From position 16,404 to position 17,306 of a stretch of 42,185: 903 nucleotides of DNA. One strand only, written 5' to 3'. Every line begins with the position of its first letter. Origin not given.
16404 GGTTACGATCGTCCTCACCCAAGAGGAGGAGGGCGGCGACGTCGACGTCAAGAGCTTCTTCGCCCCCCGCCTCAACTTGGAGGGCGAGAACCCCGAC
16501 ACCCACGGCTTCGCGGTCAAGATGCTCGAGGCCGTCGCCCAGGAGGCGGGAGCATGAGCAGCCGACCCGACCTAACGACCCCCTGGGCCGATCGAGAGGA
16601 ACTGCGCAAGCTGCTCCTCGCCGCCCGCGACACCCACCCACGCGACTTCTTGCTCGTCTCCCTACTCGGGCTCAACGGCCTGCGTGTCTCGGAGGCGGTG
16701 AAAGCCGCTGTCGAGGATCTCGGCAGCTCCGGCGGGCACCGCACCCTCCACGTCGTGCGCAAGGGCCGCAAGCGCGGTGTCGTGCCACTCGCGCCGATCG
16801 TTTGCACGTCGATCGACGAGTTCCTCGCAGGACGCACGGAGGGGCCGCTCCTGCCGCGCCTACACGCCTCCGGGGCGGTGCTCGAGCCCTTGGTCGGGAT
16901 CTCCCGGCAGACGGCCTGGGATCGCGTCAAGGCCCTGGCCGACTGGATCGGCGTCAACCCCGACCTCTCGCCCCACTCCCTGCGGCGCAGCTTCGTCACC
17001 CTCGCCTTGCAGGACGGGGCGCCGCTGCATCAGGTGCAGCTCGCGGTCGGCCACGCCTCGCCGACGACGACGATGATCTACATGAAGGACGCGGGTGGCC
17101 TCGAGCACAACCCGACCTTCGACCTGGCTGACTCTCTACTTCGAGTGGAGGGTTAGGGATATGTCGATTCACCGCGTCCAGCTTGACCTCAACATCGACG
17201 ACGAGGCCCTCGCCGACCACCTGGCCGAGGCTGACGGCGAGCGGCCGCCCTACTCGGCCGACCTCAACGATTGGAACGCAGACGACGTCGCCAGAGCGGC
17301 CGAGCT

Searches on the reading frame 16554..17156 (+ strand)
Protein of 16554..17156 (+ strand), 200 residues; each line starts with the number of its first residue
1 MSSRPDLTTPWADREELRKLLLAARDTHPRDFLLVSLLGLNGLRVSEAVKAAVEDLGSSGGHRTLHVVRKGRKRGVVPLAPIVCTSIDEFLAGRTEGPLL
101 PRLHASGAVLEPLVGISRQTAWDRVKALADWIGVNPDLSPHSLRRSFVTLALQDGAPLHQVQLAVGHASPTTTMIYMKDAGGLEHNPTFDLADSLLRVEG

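Call 81: search_protein_families(library=pfam, proteins=[window:16554-17156:+], max_evalue=0.001)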
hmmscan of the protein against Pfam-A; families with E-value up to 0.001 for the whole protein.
window:16554-17156:+ (200 aa): 1 family
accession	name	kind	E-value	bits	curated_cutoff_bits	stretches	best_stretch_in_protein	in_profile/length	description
PF00589.27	Phage_integrase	-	3.9e-20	72.8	27.1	1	13-179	4-168/172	Phage integrase family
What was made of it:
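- The window encodes a tyrosine integrase at 16554..17156 (call 81).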
